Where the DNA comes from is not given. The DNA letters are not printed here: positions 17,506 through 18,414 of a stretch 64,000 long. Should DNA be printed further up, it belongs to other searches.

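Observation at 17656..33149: Three paralogous CDP-alcohol phosphatidyltransferase genes, each wired into a different hopanoid operon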

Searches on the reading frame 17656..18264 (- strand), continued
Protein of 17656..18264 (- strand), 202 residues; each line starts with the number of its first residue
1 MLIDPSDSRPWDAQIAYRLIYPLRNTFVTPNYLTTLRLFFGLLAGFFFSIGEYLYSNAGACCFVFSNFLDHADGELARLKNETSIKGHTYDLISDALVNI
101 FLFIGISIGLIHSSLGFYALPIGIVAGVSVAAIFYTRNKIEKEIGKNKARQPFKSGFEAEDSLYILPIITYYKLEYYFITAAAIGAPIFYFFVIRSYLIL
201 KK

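Call 27: search_protein_families(library=pfam, proteins=[L039:4359-5126:+, L023:2781-3932:-, L070:12910-14061:-, L049:3652-5331:+, L033:10585-11427:+, L073:449-1075:+, L039:2184-3164:-, L022:3971-5311:+, L039:1028-2179:-, L016:11584-12642:-])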
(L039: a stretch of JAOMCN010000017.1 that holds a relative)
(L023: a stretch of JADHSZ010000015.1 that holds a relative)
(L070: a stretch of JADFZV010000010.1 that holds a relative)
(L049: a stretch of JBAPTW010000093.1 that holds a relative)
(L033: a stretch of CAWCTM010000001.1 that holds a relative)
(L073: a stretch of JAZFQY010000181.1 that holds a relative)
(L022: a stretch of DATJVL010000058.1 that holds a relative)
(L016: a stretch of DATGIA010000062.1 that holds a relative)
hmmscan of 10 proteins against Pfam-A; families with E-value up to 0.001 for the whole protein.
L039:4359-5126:+ (255 aa): 2 families
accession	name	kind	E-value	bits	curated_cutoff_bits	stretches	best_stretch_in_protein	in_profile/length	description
PF12804.13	NTP_transf_3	-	1.1e-13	52.1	27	1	8-129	1-111/160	MobA-like NTP transferase domain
PF00483.29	NTP_transferase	-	2.6e-07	30.9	21.2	1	8-125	2-121/245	Nucleotidyl transferase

L023:2781-3932:- (383 aa): 2 families
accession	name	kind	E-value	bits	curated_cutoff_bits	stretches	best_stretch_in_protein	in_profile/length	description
PF02775.26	TPP_enzyme_C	-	5.1e-15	56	21.9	1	228-351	19-150/151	Thiamine pyrophosphate enzyme, C-terminal TPP binding domain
PF02776.23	TPP_enzyme_N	-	2.8e-10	40.5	26.8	1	8-116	8-114/119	Thiamine pyrophosphate enzyme, N-terminal TPP binding domain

L070:12910-14061:- (383 aa): 2 families
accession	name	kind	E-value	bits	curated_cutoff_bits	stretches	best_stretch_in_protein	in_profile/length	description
PF00266.25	Aminotran_5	-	6.1e-15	55.5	21.5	1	61-314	56-314/371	Aminotransferase class-V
PF00155.27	Aminotran_1_2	-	3.9e-07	30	19.7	1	118-369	113-361/361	Aminotransferase class I and II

L049:3652-5331:+ (559 aa): 2 families
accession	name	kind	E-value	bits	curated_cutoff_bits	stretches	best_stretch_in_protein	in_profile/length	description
PF13714.12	PEP_mutase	-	5.9e-61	206.5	31.5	1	30-274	1-239/240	Phosphoenolpyruvate phosphomutase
PF12804.13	NTP_transf_3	-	3.9e-09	37.3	27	1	318-439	1-124/160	MobA-like NTP transferase domain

L033:10585-11427:+ (280 aa): 2 families
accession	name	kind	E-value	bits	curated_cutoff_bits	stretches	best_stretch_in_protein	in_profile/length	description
PF23169.1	HalD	-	4.9e-13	49.4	26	1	89-162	58-130/228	Halogenase D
PF13640.12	2OG-FeII_Oxy_3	-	0.00067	21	27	0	144-231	5-95/98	2OG-Fe(II) oxygenase superfamily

L073:449-1075:+ (208 aa): 1 family
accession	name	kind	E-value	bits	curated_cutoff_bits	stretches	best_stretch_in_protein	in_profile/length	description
PF05494.18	MlaC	-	6.6e-36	124.1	26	1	43-196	8-165/166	MlaC protein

L039:2184-3164:- (326 aa): 1 family
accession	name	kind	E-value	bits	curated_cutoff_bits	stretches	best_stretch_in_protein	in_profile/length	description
PF02401.23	LYTB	-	7.2e-95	317.7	24.5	1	10-286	1-266/267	LytB protein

L022:3971-5311:+ (446 aa): 1 family
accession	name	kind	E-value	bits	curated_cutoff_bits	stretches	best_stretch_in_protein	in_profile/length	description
PF01103.29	Omp85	-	2.2e-09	37.7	24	1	149-403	22-269/325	Omp85 superfamily domain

L039:1028-2179:- (383 aa): 2 families
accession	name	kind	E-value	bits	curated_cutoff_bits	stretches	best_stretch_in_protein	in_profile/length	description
PF11946.13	DUF3463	-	8.2e-63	210.6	31.3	1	196-329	1-133/134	Domain of unknown function (DUF3463)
PF04055.27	Radical_SAM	-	7.4e-20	72.2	29.5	1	35-186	4-165/166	Radical SAM superfamily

L016:11584-12642:- (352 aa): 0 families

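Call 42: search_solved_structures(query=window:17656-18264:-, max_evalue=1)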
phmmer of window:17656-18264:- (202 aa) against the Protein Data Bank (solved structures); distinct sequences matched with E-value up to 1: 3.
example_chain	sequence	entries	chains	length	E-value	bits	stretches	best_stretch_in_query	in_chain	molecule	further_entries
4o6m_A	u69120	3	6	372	1.6e-07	34.7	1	11-141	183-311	AF2299, a CDP-alcohol phosphotransferase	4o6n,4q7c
4mnd_A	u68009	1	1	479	1.2e-05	28.6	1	12-147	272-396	CTP L-myo-inositol-1-phosphate cytidylyltransferase/CDP-L-myo-inositol myo-inositolphospho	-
8gyw_B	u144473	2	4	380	0.08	16.1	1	58-109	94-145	Choline/ethanolaminephosphotransferase 1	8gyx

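Call 46: search_protein_families(library=ncbifam, proteins=[L017:11168-12460:+, L021:11346-12437:+, L031:10698-11732:+, L039:14702-15715:+, L051:3063-4103:+, L039:4359-5126:+, L021:12509-13300:+, L049:3652-5331:+, L017:10536-11459:+, L039:5130-5867:-], max_evalue=0.00001)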
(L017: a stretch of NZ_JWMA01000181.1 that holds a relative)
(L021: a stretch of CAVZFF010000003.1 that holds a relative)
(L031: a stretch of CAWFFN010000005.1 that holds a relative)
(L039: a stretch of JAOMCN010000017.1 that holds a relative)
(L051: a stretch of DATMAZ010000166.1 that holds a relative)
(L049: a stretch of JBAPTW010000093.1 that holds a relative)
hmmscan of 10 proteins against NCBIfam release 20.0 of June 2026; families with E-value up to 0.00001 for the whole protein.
L017:11168-12460:+ (430 aa): 2 families
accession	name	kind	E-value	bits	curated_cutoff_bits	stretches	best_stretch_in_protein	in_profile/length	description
TIGR03476.1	HpnL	subfamily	3.6e-101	338.6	195.65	1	97-415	1-318/318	putative membrane protein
TIGR00374.1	TIGR00374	subfamily_domain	1.2e-12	47.9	43.2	1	110-397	6-295/323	flippase-like domain-containing protein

L021:11346-12437:+ (363 aa): 2 families
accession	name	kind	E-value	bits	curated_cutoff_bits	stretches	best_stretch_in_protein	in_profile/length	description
TIGR03476.1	HpnL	subfamily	4e-94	315.5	195.65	1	35-351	3-318/318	putative membrane protein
TIGR00374.1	TIGR00374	subfamily_domain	1.9e-11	44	43.2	1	46-332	6-294/323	flippase-like domain-containing protein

L031:10698-11732:+ (344 aa): 1 family
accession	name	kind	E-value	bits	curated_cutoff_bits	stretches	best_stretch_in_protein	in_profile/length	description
TIGR03476.1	HpnL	subfamily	7.1e-101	337.7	195.65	1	23-329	6-316/318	putative membrane protein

L039:14702-15715:+ (337 aa): 2 families
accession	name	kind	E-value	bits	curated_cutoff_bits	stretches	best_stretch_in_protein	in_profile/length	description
TIGR03476.1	HpnL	subfamily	1.1e-48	166.2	195.65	1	1-312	1-309/318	putative membrane protein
TIGR00374.1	TIGR00374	subfamily_domain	2.7e-13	50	43.2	1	11-301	3-294/323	flippase-like domain-containing protein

L051:3063-4103:+ (346 aa): 2 families
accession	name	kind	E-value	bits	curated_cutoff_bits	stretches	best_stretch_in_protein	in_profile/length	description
TIGR03476.1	HpnL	subfamily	3e-96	322.5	195.65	1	23-331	5-316/318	putative membrane protein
TIGR00374.1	TIGR00374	subfamily_domain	1.7e-09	37.6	43.2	1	29-316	3-296/323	flippase-like domain-containing protein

L039:4359-5126:+ (255 aa): 17 families
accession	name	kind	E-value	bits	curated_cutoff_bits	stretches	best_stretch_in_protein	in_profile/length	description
NF041135.1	IPPtranDIPPsyn_Thcocales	equivalog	1.5e-21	76.9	580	1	7-247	2-218/419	bifunctional L-myo-inositol-1-phosphate cytidylyltransferase/CDP-L-myo-inositol myo-inositolphosphotransferase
TIGR03992.1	Arch_glmU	subfamily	9.4e-15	54.4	292.1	1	7-134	2-126/393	bifunctional sugar-1-phosphate nucleotidylyltransferase/acetyltransferase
NF038362.1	Sden_1164_fam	equivalog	2.2e-14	53.5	300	1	8-189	4-194/266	Sden_1164 family protein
NF041313.1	UDPGP_AglF_Halo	equivalog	2.3e-13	50.1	400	1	7-123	2-114/234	UTP--glucose-1-phosphate uridylyltransferase AglF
NF045665.1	NTPtran_DVU1551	equivalog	2.7e-11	43.1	315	1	6-111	1-96/359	DVU_1551 family NTP transferase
TIGR03310.1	matur_MocA_YgfJ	equivalog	5.5e-09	36.3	186.45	1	8-115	2-100/188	molybdenum cofactor cytidylyltransferase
NF053639.1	Mfer334_fam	equivalog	8.3e-09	35.6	260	1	8-109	2-106/209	pseudomurein biosynthesis protein PmurB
NF010932.0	PRK14352.1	equivalog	9.7e-09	34.4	611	1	4-115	5-111/488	bifunctional UDP-N-acetylglucosamine diphosphorylase/glucosamine-1-phosphate N-acetyltransferase GlmU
NF045761.1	NAMPUrTaseMurU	equivalog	5.3e-08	33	250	1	7-72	2-66/226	N-acetylmuramate alpha-1-phosphate uridylyltransferase MurU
NF010933.0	PRK14353.1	equivalog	1.3e-07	30.6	505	1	4-117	4-113/453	bifunctional UDP-N-acetylglucosamine diphosphorylase/glucosamine-1-phosphate N-acetyltransferase GlmU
TIGR01173.1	glmU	equivalog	1.6e-07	30.5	366.85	1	7-115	2-102/452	bifunctional UDP-N-acetylglucosamine diphosphorylase/glucosamine-1-phosphate N-acetyltransferase GlmU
NF010940.0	PRK14360.1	equivalog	2.7e-07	29.5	602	1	8-95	4-85/452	bifunctional UDP-N-acetylglucosamine diphosphorylase/glucosamine-1-phosphate N-acetyltransferase GlmU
NF041173.1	Sug_nt_acttase_Thmprot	equivalog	3.1e-07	29.7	600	1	7-134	2-125/405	bifunctional sugar-1-phosphate nucleotidylyltransferase/acetyltransferase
NF010935.0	PRK14355.1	equivalog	1.3e-06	27.3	718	1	4-106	2-96/459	bifunctional UDP-N-acetylglucosamine diphosphorylase/glucosamine-1-phosphate N-acetyltransferase GlmU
NF045782.1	NicBOxredNboR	equivalog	2e-06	27.6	260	1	4-99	7-93/206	nicotine blue oxidoreductase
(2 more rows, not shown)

L021:12509-13300:+ (263 aa): 10 families
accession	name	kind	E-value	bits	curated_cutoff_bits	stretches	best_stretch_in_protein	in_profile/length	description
NF038362.1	Sden_1164_fam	equivalog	2.7e-13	50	300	1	4-246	4-260/266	Sden_1164 family protein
NF041135.1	IPPtranDIPPsyn_Thcocales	equivalog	4.1e-13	49.1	580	1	2-245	1-218/419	bifunctional L-myo-inositol-1-phosphate cytidylyltransferase/CDP-L-myo-inositol myo-inositolphosphotransferase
TIGR03992.1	Arch_glmU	subfamily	1.4e-11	43.9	292.1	1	2-126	1-122/393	bifunctional sugar-1-phosphate nucleotidylyltransferase/acetyltransferase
NF045761.1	NAMPUrTaseMurU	equivalog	2.6e-11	43.8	250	1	2-67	1-65/226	N-acetylmuramate alpha-1-phosphate uridylyltransferase MurU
NF041313.1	UDPGP_AglF_Halo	equivalog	4e-09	36.3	400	1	2-120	1-115/234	UTP--glucose-1-phosphate uridylyltransferase AglF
NF045665.1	NTPtran_DVU1551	equivalog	3.4e-08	32.9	315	1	3-99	2-88/359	DVU_1551 family NTP transferase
NF010940.0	PRK14360.1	equivalog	9.2e-07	27.7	602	1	2-69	2-65/452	bifunctional UDP-N-acetylglucosamine diphosphorylase/glucosamine-1-phosphate N-acetyltransferase GlmU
NF052502.1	man1P_GTase_Rv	exception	3.3e-06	26.2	440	1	3-67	2-65/352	mannose-1-phosphate guanylyltransferase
TIGR01173.1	glmU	equivalog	4.2e-06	25.9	366.85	1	2-111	1-102/452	bifunctional UDP-N-acetylglucosamine diphosphorylase/glucosamine-1-phosphate N-acetyltransferase GlmU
NF010932.0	PRK14352.1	equivalog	6.3e-06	25.1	611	1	4-122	9-123/488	bifunctional UDP-N-acetylglucosamine diphosphorylase/glucosamine-1-phosphate N-acetyltransferase GlmU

L049:3652-5331:+ (559 aa): 8 families
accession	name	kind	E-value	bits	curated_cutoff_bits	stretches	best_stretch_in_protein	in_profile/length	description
TIGR02320.1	PEP_mutase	equivalog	1.8e-114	381.6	319.55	1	30-300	1-283/284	phosphoenolpyruvate mutase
TIGR02321.1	Pphn_pyruv_hyd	equivalog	7.3e-69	232.1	374.4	1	26-308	3-287/290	phosphonopyruvate hydrolase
TIGR02317.1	prpB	equivalog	4.4e-40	137.7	354.4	1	27-287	2-260/285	methylisocitrate lyase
NF008455.0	PRK11320.1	equivalog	4.3e-31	108.3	353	1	24-285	5-265/295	methylisocitrate lyase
TIGR02319.1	CPEP_Pphonmut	equivalog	1.4e-26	93.4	420.05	1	25-281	3-258/294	carboxyvinyl-carboxyphosphonate phosphorylmutase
TIGR03992.1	Arch_glmU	subfamily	3.6e-12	45.9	292.1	1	318-450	3-140/393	bifunctional sugar-1-phosphate nucleotidylyltransferase/acetyltransferase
NF041313.1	UDPGP_AglF_Halo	equivalog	2.8e-09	36.8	400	1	318-438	3-131/234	UTP--glucose-1-phosphate uridylyltransferase AglF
NF045761.1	NAMPUrTaseMurU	equivalog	6.2e-06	26.2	250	0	318-371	3-55/226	N-acetylmuramate alpha-1-phosphate uridylyltransferase MurU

L017:10536-11459:+ (307 aa): 1 family
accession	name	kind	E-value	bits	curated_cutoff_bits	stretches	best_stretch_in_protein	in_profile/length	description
NF042920.1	Lys_halognase_BesD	equivalog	5.1e-09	35.8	450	1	129-192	56-118/229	L-lysine 4-chlorinase BesD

L039:5130-5867:- (246 aa): 1 family
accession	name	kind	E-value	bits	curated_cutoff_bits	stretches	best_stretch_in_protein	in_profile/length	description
NF052437.1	MPhHdxlPhnYGIM8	equivalog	7.8e-48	163.2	500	1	2-236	6-238/260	methylphosphonate hydroxylase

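Call 47: search_dna_similar(query=window:17656-18264:-, collection=plasmids, mode=protein, max_evalue=1e-10, max_rows=30)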
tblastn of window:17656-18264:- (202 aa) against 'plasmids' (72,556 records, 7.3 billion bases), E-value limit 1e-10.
Records with a match: 14; places in all: 14; records where one place covers at least 80% of the query: 14.
Best place of each record, by identity: <60% 14.
By first word of the organism name: Mycetohabitans 9; Burkholderia 4; Cupriavidus 1.
By predicted mobility (MOB-suite, as given by PLSDB): non-mobilizable 14.
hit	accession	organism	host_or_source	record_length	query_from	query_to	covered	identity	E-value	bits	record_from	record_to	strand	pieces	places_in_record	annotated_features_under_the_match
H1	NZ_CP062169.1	Mycetohabitans endofungorum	Rhizopus microsporus,bacterial ...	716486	5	197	96%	48.5%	1e-31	127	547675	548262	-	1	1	CDP-alcohol phosphatidyltransferase family protein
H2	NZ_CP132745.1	Mycetohabitans endofungorum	-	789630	5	197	96%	48.5%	1e-31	127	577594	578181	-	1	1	CDP-alcohol phosphatidyltransferase family protein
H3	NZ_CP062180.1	Mycetohabitans endofungorum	Rhizopus microsporus,bacterial ...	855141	5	197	96%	48.5%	1e-31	127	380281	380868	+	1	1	CDP-alcohol phosphatidyltransferase family protein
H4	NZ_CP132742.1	Mycetohabitans endofungorum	Rhizopus microsporus,culture isolated ...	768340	5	197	96%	48.5%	1e-31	127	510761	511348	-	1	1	CDP-alcohol phosphatidyltransferase family protein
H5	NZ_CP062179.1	Mycetohabitans endofungorum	Rhizopus microsporus,bacterial ...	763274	5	197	96%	48.0%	2e-31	127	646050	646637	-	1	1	CDP-alcohol phosphatidyltransferase family protein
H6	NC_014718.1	Mycetohabitans rhizoxinica HKI 454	-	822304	5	197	96%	47.4%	8e-32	128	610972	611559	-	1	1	CDP-alcohol phosphatidyltransferase family protein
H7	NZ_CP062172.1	Mycetohabitans rhizoxinica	Rhizopus microsporus,bacterial ...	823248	5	197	96%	47.4%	8e-32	128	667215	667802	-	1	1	CDP-alcohol phosphatidyltransferase family protein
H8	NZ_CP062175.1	Mycetohabitans rhizoxinica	Rhizopus microsporus,bacterial culture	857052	5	197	96%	47.4%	8e-32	128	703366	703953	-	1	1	CDP-alcohol phosphatidyltransferase family protein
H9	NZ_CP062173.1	Mycetohabitans rhizoxinica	Rhizopus microsporus,bacterial ...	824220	5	197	96%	47.4%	3e-31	126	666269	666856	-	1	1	CDP-alcohol phosphatidyltransferase family protein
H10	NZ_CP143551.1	Burkholderia multivorans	Homo sapiens,bronchoalveolar lavage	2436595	4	194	95%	46.6%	3e-32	129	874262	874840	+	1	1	none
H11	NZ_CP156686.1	Burkholderia stagnalis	Bacterial cells,soils collected in ...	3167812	4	197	96%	43.9%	8e-32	128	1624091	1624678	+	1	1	none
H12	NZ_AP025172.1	Cupriavidus sp. P-10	-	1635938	9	197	94%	45.0%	8e-37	142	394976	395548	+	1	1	none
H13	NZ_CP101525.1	Burkholderia arboris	mixed culture,soil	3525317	4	197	96%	43.4%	7e-32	128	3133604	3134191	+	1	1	none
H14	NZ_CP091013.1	Burkholderia cenocepacia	-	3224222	9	197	94%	44.5%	2e-31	127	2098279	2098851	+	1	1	none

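Call 48: get_annotated_region(hit=H6, flank=12000)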
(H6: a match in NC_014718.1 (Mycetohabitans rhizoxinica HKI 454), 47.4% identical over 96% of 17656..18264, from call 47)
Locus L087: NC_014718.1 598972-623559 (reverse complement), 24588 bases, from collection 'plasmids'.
description: Mycetohabitans rhizoxinica HKI 454 plasmid pBRH01, complete sequence
organism: Mycetohabitans rhizoxinica HKI 454 (NCBI taxid 882378)
taxonomy: Bacteria; Pseudomonadota; Betaproteobacteria; Burkholderiales; Burkholderiaceae; Mycetohabitans; Mycetohabitans rhizoxinica; Mycetohabitans rhizoxinica HKI 454
host: -; source: -; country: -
typing (MOB-suite, as given by PLSDB): non-mobilizable
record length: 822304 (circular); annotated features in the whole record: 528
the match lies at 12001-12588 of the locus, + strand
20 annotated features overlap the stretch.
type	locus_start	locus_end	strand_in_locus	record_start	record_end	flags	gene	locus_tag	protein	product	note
CDS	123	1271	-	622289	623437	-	-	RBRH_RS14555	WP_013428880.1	ABC transporter ATP-binding protein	-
CDS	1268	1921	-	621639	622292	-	-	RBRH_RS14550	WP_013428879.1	ABC transporter permease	-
CDS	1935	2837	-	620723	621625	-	-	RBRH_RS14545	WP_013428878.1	glycine betaine ABC transporter substrate-binding protein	-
CDS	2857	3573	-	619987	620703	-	-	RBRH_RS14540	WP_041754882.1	ABC transporter permease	-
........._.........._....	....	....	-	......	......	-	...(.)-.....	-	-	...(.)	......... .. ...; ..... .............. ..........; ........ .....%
CDS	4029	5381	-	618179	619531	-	-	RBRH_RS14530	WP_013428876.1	sigma-54 dependent transcriptional regulator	GO:0006355 - regulation of DNA-templated transcription [Evidence IEA]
CDS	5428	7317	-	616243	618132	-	-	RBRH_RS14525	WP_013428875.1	ATP-binding protein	-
CDS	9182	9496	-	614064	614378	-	-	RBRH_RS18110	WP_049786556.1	hypothetical protein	-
CDS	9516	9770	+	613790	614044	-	-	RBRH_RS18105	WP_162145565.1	hypothetical protein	-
CDS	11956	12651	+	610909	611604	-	-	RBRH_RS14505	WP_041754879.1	CDP-alcohol phosphatidyltransferase family protein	GO:0008654 - phospholipid biosynthetic process [Evidence IEA]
CDS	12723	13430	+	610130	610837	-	-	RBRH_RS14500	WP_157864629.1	2OG-Fe(II) oxygenase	-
CDS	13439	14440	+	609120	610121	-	-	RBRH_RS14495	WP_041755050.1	lysylphosphatidylglycerol synthase domain-containing protein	-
CDS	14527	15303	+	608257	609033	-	-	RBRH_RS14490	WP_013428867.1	phosphocholine cytidylyltransferase family protein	-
CDS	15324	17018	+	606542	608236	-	aepX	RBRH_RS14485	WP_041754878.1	phosphoenolpyruvate mutase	GO:0019634 - organic phosphonate metabolic process [Evidence IEA]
CDS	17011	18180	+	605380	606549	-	aepY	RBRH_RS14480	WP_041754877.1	phosphonopyruvate decarboxylase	GO:0017000 - antibiotic biosynthetic process [Evidence IEA]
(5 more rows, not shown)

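Call 49: get_annotated_region(hit=H14, flank=12000)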
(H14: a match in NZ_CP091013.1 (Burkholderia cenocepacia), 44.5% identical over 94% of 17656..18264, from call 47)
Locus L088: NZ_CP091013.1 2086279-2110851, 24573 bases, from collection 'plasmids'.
description: Burkholderia cenocepacia strain CMCC(B)23006 plasmid unnamed1, complete sequence
organism: Burkholderia cenocepacia (NCBI taxid 95486)
taxonomy: Bacteria; Pseudomonadota; Betaproteobacteria; Burkholderiales; Burkholderiaceae; Burkholderia; Burkholderia cenocepacia
host: -; source: -; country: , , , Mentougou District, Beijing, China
typing (MOB-suite, as given by PLSDB): non-mobilizable
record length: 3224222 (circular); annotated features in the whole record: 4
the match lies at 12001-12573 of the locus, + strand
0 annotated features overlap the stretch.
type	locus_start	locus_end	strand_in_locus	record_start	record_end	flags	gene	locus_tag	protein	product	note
